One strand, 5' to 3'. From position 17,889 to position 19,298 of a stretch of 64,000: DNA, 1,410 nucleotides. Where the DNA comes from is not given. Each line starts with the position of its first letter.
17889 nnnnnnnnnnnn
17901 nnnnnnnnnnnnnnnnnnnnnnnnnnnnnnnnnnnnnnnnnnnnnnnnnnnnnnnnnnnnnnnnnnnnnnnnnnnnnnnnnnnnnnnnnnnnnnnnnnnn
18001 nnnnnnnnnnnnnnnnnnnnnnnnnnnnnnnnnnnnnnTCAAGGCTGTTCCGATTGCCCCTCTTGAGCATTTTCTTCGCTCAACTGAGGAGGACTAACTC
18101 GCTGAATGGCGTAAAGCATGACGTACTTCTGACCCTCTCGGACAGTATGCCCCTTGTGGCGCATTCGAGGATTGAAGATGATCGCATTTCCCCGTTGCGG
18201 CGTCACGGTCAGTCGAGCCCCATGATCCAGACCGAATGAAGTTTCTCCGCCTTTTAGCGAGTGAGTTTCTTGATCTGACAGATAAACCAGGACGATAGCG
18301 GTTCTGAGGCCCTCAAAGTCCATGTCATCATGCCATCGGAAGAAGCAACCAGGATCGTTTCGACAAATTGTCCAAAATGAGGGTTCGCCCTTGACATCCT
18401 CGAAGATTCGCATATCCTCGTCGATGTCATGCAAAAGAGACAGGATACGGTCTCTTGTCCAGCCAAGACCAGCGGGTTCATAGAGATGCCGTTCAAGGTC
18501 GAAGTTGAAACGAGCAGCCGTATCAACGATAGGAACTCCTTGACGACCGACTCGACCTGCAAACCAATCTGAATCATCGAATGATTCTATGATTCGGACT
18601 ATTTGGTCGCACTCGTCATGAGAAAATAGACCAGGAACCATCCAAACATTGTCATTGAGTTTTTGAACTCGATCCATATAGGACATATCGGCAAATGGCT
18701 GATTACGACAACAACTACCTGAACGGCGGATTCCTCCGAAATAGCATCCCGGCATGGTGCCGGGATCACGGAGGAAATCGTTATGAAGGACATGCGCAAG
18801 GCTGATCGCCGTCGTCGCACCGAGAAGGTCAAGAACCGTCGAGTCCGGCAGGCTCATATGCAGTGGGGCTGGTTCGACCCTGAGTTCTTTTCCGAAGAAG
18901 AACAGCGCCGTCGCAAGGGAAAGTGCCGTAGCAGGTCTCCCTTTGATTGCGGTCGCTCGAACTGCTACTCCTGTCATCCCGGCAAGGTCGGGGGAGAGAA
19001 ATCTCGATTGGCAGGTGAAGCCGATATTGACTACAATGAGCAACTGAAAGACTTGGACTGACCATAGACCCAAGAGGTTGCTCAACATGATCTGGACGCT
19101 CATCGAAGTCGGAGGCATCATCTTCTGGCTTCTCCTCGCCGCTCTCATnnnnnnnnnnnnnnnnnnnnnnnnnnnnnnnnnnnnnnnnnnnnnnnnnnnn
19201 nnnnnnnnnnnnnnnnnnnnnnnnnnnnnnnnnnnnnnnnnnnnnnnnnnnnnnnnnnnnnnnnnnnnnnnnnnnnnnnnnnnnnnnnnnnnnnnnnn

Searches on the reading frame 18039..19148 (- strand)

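Call 12: search_protein_families(library=phrogs, proteins=[window:18039-19148:-], max_evalue=0.001)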
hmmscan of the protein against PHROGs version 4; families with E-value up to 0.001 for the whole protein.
window:18039-19148:- (369 aa): 3 families
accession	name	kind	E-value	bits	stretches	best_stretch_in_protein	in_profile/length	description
phrog_61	-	moron, auxiliary metabolic gene and host takeover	3.8e-17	63.5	1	149-344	425-623/689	2OG-Fe(II) oxygenase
phrog_274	-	DNA, RNA and nucleotide metabolism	6.5e-08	33.7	1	163-343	4-172/192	DNA endonuclease V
phrog_2297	-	DNA, RNA and nucleotide metabolism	2.2e-07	32.3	1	174-348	10-159/163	DNA endonuclease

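Call 13: search_protein_families(library=pfam, proteins=[window:18039-19148:-], max_evalue=0.001)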
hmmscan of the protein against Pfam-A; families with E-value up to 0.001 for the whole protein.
window:18039-19148:- (369 aa): 1 family
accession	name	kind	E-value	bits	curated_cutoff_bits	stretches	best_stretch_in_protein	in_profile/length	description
PF13640.12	2OG-FeII_Oxy_3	-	7.4e-09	36.9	27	1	263-344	5-93/98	2OG-Fe(II) oxygenase superfamily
